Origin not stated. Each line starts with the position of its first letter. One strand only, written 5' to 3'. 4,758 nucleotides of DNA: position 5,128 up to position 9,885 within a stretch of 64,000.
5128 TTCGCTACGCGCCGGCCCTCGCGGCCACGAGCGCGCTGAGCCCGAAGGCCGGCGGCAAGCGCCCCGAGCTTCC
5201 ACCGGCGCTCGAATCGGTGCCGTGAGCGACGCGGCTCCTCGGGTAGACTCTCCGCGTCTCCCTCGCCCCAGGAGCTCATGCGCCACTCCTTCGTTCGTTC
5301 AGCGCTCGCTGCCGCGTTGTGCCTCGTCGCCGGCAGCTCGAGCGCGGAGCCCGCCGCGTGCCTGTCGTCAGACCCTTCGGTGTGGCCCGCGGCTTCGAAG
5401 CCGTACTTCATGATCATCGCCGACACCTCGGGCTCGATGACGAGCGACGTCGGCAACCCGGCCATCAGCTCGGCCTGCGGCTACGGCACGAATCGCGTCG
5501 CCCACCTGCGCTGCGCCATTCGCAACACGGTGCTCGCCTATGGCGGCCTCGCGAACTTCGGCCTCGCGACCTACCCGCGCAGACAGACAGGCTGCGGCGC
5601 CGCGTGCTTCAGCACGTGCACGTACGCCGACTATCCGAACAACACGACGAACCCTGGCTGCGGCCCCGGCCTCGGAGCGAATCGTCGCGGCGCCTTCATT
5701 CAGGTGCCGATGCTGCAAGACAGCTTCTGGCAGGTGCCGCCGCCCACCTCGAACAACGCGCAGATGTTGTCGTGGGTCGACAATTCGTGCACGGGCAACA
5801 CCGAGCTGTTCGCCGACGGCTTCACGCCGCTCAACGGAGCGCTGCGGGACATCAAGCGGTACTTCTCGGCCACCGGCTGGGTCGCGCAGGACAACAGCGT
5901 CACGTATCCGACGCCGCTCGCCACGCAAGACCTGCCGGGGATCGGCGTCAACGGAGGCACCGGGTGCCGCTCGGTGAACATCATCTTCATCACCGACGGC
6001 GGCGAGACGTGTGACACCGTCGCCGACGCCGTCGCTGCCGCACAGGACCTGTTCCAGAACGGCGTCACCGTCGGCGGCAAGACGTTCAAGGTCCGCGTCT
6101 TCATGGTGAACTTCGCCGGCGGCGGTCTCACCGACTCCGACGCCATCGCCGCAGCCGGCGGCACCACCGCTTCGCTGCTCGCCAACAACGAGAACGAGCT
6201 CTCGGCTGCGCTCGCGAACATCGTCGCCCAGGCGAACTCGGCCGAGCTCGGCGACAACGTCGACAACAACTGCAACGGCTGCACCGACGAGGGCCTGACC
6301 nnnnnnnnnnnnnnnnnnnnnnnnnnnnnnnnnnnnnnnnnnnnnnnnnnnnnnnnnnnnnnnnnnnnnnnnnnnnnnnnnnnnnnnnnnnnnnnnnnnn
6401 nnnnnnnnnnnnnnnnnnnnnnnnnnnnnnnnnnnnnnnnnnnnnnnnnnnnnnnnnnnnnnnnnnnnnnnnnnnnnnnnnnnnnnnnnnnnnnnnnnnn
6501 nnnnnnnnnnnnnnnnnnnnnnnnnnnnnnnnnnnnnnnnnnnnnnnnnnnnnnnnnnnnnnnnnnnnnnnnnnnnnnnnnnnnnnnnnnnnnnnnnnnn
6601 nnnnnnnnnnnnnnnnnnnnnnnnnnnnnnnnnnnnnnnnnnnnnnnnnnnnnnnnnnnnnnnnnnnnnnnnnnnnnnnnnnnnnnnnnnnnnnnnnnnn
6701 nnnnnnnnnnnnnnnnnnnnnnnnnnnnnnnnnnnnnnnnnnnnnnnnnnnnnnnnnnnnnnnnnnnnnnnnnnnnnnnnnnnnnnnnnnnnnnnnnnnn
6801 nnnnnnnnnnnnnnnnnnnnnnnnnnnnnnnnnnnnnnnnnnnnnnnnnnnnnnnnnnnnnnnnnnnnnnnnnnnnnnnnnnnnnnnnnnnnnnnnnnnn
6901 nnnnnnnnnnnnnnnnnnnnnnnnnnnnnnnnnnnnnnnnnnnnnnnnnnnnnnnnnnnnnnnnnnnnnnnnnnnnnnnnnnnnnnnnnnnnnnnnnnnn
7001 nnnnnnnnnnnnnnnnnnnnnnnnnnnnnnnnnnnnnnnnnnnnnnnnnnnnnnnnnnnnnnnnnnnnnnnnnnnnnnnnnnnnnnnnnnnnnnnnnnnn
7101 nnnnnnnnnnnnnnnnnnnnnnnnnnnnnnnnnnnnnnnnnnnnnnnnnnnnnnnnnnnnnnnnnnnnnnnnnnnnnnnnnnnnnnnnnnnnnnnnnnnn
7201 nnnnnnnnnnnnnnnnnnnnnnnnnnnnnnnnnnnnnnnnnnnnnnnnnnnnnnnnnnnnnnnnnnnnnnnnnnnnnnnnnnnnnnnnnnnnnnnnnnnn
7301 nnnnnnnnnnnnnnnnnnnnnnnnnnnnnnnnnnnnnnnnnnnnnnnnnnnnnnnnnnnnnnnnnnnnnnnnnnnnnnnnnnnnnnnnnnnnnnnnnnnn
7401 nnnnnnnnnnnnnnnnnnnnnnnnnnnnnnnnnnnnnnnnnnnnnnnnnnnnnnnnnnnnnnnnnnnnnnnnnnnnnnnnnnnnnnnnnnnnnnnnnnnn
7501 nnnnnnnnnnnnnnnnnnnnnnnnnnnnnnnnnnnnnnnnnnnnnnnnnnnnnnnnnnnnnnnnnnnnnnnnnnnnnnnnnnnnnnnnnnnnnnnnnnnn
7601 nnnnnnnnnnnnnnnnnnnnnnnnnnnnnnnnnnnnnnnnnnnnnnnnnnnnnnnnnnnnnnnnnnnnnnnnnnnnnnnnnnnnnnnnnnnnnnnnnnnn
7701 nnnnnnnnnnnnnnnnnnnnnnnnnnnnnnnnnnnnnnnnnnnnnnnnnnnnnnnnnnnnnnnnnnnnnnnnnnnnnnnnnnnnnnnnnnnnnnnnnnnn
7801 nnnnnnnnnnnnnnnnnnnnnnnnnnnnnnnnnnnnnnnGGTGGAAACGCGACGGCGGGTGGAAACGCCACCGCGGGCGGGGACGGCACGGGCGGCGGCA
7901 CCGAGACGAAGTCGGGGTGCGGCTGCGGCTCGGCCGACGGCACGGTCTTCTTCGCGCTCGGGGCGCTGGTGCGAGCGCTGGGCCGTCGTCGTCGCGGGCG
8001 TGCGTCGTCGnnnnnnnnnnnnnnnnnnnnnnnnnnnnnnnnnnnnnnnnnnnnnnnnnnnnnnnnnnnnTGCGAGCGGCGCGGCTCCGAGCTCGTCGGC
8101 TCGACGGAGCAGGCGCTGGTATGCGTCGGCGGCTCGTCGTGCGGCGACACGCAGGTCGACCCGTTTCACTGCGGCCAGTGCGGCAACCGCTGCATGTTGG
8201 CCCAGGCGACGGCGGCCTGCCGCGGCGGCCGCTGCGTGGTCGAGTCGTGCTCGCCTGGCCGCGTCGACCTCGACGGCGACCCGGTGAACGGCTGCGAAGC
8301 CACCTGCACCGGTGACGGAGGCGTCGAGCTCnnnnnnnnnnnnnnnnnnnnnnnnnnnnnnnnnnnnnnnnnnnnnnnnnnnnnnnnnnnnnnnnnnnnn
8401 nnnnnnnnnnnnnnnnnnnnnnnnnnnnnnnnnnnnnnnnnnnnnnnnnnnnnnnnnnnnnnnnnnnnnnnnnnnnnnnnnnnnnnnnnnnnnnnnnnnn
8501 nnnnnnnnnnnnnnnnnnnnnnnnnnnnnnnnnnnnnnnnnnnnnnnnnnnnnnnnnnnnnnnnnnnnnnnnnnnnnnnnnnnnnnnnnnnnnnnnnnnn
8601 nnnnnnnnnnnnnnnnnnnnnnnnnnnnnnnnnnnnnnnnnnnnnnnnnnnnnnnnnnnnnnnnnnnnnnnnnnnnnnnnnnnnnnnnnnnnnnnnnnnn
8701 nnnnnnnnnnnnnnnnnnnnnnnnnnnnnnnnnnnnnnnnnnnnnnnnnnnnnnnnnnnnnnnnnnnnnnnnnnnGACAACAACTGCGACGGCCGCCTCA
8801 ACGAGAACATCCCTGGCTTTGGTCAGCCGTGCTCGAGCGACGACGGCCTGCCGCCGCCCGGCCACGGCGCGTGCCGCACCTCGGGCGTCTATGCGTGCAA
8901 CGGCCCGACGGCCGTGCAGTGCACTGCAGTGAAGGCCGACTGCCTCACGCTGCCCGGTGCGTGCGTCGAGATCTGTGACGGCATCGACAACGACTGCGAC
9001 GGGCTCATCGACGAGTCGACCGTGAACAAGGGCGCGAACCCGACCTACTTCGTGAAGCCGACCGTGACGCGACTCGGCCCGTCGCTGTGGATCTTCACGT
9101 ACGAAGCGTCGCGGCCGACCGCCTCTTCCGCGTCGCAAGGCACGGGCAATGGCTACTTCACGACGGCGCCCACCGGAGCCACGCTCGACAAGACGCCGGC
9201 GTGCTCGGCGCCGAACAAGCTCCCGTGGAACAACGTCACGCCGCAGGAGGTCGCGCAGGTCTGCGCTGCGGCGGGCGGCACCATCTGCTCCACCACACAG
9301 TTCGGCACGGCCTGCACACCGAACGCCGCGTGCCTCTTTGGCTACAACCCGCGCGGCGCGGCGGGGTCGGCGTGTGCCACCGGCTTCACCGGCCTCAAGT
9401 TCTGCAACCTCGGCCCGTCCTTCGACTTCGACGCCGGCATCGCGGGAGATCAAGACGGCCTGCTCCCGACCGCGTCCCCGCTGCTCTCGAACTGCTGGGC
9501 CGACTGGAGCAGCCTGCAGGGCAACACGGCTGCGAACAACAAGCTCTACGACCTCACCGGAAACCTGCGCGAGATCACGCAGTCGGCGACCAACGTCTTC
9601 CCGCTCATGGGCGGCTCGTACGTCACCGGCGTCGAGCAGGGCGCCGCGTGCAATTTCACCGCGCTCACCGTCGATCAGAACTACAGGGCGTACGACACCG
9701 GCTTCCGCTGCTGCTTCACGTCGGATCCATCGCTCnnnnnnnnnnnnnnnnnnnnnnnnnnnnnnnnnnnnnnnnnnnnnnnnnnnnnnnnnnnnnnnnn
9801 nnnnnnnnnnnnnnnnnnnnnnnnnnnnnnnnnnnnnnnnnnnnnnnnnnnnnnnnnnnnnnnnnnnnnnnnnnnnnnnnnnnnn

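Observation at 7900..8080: A MYXO-CTERM-like sorting signal and a fresh lipoprotein signal sit in the middle of one 1486-aa ORF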

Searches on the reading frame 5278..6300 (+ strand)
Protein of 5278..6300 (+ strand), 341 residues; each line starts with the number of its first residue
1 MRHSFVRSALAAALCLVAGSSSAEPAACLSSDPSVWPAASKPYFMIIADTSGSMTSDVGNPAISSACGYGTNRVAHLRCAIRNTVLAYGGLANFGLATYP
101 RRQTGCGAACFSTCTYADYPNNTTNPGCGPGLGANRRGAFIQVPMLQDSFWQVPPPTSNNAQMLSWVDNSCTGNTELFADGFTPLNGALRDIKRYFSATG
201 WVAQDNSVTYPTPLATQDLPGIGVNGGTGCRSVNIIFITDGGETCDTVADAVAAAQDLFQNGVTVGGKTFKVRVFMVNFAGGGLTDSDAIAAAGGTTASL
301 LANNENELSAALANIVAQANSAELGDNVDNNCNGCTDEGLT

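Call 48: search_protein_families(library=pfam, proteins=[window:5278-6300:+], max_evalue=0.01)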
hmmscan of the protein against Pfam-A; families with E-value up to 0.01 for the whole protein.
window:5278-6300:+ (341 aa): 0 families

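Call 54: search_solved_structures(query=A3, max_evalue=1, show_alignments=1)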
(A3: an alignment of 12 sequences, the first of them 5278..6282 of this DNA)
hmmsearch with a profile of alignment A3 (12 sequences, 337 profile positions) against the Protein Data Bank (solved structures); distinct sequences matched with E-value up to 1: 0.

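Call 55: search_protein_families(library=pfam, alignment_id=A3, max_evalue=1)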
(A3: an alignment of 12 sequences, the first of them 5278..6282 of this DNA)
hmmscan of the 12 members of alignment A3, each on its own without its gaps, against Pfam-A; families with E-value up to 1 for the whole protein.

A. member 1, window:5278-6282:+ (335 aa): 0 families

B. families by the number of members that match (of 12 scanned): 7 families
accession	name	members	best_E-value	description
PF13519.12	VWA_2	3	0.0053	von Willebrand factor type A domain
PF11617.13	Cu-binding_MopE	3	0.0088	Putative metal-binding motif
PF00092.34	VWA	2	2.4e-06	von Willebrand factor type A domain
PF01644.23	Chitin_synth_1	2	0.051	Chitin synthase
PF17782.7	DprA_WH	1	0.32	DprA winged helix domain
PF13165.11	SCIFF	1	0.7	Six-cysteine peptide SCIFF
PF23148.1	Gp77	1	0.91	Podophage GP4 fiber-tail adaptor protein gp77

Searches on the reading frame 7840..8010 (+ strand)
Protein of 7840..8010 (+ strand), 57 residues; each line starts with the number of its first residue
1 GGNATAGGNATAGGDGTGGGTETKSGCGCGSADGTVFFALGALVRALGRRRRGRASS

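Call 3: search_protein_families(library=ncbifam, proteins=[window:7840-8010:+], max_evalue=1)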
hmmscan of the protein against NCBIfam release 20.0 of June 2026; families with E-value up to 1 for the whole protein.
window:7840-8010:+ (57 aa): 4 families
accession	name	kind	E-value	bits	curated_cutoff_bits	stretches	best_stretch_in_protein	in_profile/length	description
NF045638.1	Mrt_dep_phytase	exception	0.00011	21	440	1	6-52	381-429/430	myxosortase-dependent phytase-like phosphatase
TIGR03901.2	MYXO-CTERM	domain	0.00051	20.4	20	1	25-52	2-33/34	MYXO-CTERM sorting domain-containing protein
TIGR03382.1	GC_trans_RRR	domain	0.0024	18.5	15.85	1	26-52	1-27/27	MYXO-CTERM sorting domain-containing protein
NF045523.1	MXAN_5453_fam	exception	0.019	13.5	500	1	9-54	496-543/544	MXAN_5453 family MXYO-CTERM-anchored protein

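Call 4: search_protein_families(library=pfam, proteins=[window:7840-8010:+], max_evalue=1)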
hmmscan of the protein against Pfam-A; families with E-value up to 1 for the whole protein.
window:7840-8010:+ (57 aa): 0 families

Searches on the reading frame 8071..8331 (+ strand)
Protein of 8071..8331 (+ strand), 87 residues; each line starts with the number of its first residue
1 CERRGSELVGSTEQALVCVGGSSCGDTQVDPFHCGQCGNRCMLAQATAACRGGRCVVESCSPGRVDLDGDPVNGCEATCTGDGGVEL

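Call 75: find_related_loci(query=A4, collection=metagenome_contigs, flank=10000)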
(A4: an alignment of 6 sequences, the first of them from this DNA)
Query A4 (87 aa) in metagenome_contigs; peptide patterns used: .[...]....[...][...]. (x = any residue, [..] = any of these).
39 stretches matched a pattern; 8 encode a relative of the query (tblastn E <= 1e-3); 8 distinct loci.
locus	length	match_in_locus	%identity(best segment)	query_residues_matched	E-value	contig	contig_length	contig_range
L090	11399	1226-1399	53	24-81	7e-16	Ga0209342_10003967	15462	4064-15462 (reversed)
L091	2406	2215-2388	50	24-81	6e-13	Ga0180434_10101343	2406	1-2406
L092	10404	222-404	44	23-81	3e-11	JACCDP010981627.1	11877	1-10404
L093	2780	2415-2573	43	33-81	2e-8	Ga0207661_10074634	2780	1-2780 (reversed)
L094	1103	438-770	34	1-84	7e-7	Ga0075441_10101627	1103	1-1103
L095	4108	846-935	50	50-79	8e-6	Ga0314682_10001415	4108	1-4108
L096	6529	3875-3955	59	53-79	2e-5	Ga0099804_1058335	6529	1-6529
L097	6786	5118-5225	44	44-79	1e-4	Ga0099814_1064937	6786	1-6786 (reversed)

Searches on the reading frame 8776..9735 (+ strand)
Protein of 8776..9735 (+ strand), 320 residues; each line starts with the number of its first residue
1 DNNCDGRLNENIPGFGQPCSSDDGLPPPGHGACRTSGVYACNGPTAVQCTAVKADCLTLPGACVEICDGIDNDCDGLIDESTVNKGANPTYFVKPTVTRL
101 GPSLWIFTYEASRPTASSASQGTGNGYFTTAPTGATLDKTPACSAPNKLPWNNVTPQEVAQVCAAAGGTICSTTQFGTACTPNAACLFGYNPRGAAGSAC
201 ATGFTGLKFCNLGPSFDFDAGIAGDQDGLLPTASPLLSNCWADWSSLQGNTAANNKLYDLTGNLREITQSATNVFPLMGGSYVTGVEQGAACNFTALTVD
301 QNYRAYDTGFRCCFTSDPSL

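Call 44: find_related_loci(query=A2, collection=genome_contigs, flank=10000)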
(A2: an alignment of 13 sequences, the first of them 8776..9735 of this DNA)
Query A2 (320 aa) in genome_contigs; peptide patterns used: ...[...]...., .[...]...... (x = any residue, [..] = any of these).
600 stretches matched a pattern (row limit reached: there are more); 171 encode a relative of the query (tblastn E <= 1e-3); the best 80 are kept; 80 distinct loci.
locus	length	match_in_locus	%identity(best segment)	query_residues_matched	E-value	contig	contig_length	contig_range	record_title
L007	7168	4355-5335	56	1-320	9e-117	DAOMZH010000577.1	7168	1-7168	MAG TPA_asm: Polyangium sp. isolate AMR_MDS_5605 NODE_2385_length_7168_cov_8.101223, whole genome shotgun sequence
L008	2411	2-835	56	45-320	1e-104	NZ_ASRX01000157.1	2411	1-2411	Chondromyces apiculatus DSM 436 contig157, whole genome shotgun sequence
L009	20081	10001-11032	47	1-320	5e-88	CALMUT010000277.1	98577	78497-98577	MAG TPA_asm: uncultured Myxococcales bacterium isolate SRR2107183_bin.94_CONCOCT_v1.1_MAG genome assembly, contig: ERZ79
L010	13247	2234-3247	41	1-318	4e-65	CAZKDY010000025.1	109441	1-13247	MAG TPA_asm: uncultured Polyangiaceae bacterium isolate binchicken_co235_271 genome assembly, contig: NODE_389_length_10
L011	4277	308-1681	33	1-313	2e-31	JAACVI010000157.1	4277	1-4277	MAG: Myxococcales bacterium isolate CG_2015-01_69_45 CG_2015-01_curated_scaffold_19723, whole genome shotgun sequence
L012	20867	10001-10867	30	1-317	1e-24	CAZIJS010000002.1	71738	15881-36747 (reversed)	MAG TPA_asm: uncultured Myxococcales bacterium isolate SRP163575_co1_106 genome assembly, contig: NODE_535_length_71738_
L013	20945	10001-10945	28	1-320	5e-22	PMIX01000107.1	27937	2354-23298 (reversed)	MAG: Myxococcales bacterium isolate fen_1127 73.20120600_E3D.16_contig_7915, whole genome shotgun sequence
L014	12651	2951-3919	30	1-315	5e-22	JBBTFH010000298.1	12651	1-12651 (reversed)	MAG: Myxococcota bacterium isolate H32-bin139_1 H32_bin139_1_000000000298, whole genome shotgun sequence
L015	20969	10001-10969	28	1-318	8e-22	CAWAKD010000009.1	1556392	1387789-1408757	MAG: uncultured delta proteobacterium isolate MFD02416.bin.1.176 genome assembly, contig: contig_57377, whole genome sho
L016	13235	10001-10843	30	1-315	3e-27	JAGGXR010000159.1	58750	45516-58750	MAG: Deltaproteobacteria bacterium isolate AUK157 PB_MBMC_111_c_000000000111, whole genome shotgun sequence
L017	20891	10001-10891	30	1-319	5e-17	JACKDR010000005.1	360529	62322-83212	MAG: Kofleriaceae bacterium isolate HK-STAS-MYXO-12 HK-STAS-MYXO-12_5, whole genome shotgun sequence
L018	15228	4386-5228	27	1-320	9e-17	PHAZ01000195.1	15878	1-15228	MAG: Deltaproteobacteria bacterium HGW-Deltaproteobacteria-22 08E140C01_z5_2013_Ig3399_v2_scaffold_5113, whole genome sh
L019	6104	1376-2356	27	1-313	3e-16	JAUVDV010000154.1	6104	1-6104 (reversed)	MAG: Deltaproteobacteria bacterium isolate CSMAG_306 CSMAG_306_k141_2541244_length_6104_cov_18.8672, whole genome shotgu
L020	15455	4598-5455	26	1-314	1e-15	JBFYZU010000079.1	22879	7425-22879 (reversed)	MAG: Myxococcota bacterium isolate PPR_0446 PPR_0446.fa_k121_845607, whole genome shotgun sequence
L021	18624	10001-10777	27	1-313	8e-19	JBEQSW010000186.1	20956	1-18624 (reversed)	MAG: Myxococcales bacterium isolate MAG_Dt_36 k247_362092, whole genome shotgun sequence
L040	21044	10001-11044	40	1-81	9e-8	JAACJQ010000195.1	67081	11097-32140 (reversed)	MAG: Archangiaceae bacterium isolate LZH k87_267202, whole genome shotgun sequence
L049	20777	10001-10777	33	1-130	4e-7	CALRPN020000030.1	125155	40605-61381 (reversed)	MAG: Archangium gephyra isolate JJ-KV9-13-1-m1-bin299 genome assembly, contig: JJ-KV9-13-C35, whole genome shotgun seque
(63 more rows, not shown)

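Call 45: search_solved_structures(query=A2, max_evalue=1, show_alignments=1)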
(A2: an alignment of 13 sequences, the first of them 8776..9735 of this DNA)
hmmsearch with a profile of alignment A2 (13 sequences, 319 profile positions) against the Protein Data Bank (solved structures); distinct sequences matched with E-value up to 1: 1.
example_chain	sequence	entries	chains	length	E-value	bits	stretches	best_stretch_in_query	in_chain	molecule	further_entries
5aoh_A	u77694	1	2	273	0.17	14.7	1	255-311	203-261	Spore coat protein CotH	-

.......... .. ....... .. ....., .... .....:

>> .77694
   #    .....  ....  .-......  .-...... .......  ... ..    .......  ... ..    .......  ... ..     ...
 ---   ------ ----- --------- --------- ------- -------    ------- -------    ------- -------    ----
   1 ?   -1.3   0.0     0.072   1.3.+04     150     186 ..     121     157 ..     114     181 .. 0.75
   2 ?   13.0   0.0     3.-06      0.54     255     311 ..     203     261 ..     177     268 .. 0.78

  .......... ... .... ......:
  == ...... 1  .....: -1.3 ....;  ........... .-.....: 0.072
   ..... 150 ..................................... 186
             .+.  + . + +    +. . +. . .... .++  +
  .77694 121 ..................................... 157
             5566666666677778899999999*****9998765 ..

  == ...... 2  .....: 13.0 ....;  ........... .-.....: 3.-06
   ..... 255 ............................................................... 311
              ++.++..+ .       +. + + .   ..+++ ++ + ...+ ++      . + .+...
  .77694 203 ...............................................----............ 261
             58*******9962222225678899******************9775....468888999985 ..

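Call 48: search_protein_families(library=pfam, proteins=[window:8776-9735:+], max_evalue=0.01)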
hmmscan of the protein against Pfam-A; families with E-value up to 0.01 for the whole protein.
window:8776-9735:+ (320 aa): 1 family
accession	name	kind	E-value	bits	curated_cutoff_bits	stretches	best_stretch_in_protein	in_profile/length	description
PF11617.13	Cu-binding_MopE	-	3.2e-05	24.5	27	1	64-80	14-30/30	Putative metal-binding motif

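Call 50: predict_structure(alignment_id=A2)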
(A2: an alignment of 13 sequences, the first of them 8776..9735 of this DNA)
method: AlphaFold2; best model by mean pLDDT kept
length: 320 residues; sequences in the alignment: 13
mean_pLDDT: 51.1   pTM: 0.46
mean pLDDT of the five models: 51.1, 40.0, 39.1, 38.8, 38.5
residues with pLDDT >= 90: 0; 70-90: 59; 50-70: 89; < 50: 172
segments of 3 or more residues with pLDDT < 50: 26-29, 62-96, 108-152, 181-192, 194-240, 255-264, 280-293
pLDDT, mean of each block of 10 residues (from residue 1): 57 77 56 73 78 60 42 36 29 44 57 35 29 27 30 61 67 72 41 46 33 34 37 41 53 49 64 76 41 64 63 64
secondary structure, 60 per line:
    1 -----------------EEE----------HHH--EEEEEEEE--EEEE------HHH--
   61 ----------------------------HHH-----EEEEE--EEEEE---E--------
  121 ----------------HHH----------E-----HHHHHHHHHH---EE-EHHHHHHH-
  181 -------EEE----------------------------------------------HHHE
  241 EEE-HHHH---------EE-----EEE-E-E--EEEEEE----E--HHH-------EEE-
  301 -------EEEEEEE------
elements in order: E18-20 E36-43 E46-49 E97-101 E104-108 H156-165 H173-179 E188-190 E240-243 H245-248 E265-267 E274-279 E297-299 E308-314

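Call 51: search_protein_families(library=pfam, alignment_id=A2, max_evalue=1)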
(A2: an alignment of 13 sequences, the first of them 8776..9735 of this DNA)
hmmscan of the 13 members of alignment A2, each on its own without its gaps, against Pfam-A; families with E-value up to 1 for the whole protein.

A. member 1, window:8776-9735:+ (320 aa): 1 family
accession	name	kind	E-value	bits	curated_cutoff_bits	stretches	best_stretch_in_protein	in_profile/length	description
PF11617.13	Cu-binding_MopE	-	3.2e-05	24.5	27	1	64-80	14-30/30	Putative metal-binding motif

B. families by the number of members that match (of 13 scanned): 6 families
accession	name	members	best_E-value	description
PF11617.13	Cu-binding_MopE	13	9.4e-07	Putative metal-binding motif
PF03781.23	FGE-sulfatase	5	0.00022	Sulfatase-modifying factor enzyme 1-like domain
PF03070.21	TENA_THI-4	1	0.033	TENA/THI-4/PQQC family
PF05639.16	Pup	1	0.1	Pup-like protein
PF21949.1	NoBody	1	0.12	Negative regulator of P-body association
PF00193.23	Xlink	1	0.4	Extracellular link domain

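Call 68: search_protein_families(library=pfam, proteins=[L040:14378-15970:+, L040:9257-10500:+], max_evalue=0.1)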
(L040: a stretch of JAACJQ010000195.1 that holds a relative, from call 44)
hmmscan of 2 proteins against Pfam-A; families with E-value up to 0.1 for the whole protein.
L040:14378-15970:+ (531 aa): 0 families

L040:9257-10500:+ (414 aa): 1 family
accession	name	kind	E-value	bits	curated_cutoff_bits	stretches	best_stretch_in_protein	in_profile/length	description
PF11617.13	Cu-binding_MopE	-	4.7e-17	62.4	27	5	296-315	11-30/30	Putative metal-binding motif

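Call 69: search_protein_families(library=ncbifam, proteins=[L040:14378-15970:+], max_evalue=0.1)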
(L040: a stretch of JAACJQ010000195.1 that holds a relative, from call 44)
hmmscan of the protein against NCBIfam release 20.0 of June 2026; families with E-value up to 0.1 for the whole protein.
L040:14378-15970:+ (531 aa): 2 families
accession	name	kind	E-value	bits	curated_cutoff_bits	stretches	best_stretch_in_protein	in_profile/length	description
NF033765.2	gliding_CglD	equivalog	5e-14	51.1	400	2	237-317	612-692/1124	adventurous gliding motility lipoprotein CglD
NF052240.1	MIDASAdhsBdello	equivalog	3.4e-05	23.2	700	1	264-316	51-103/378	MIDAS family adhesin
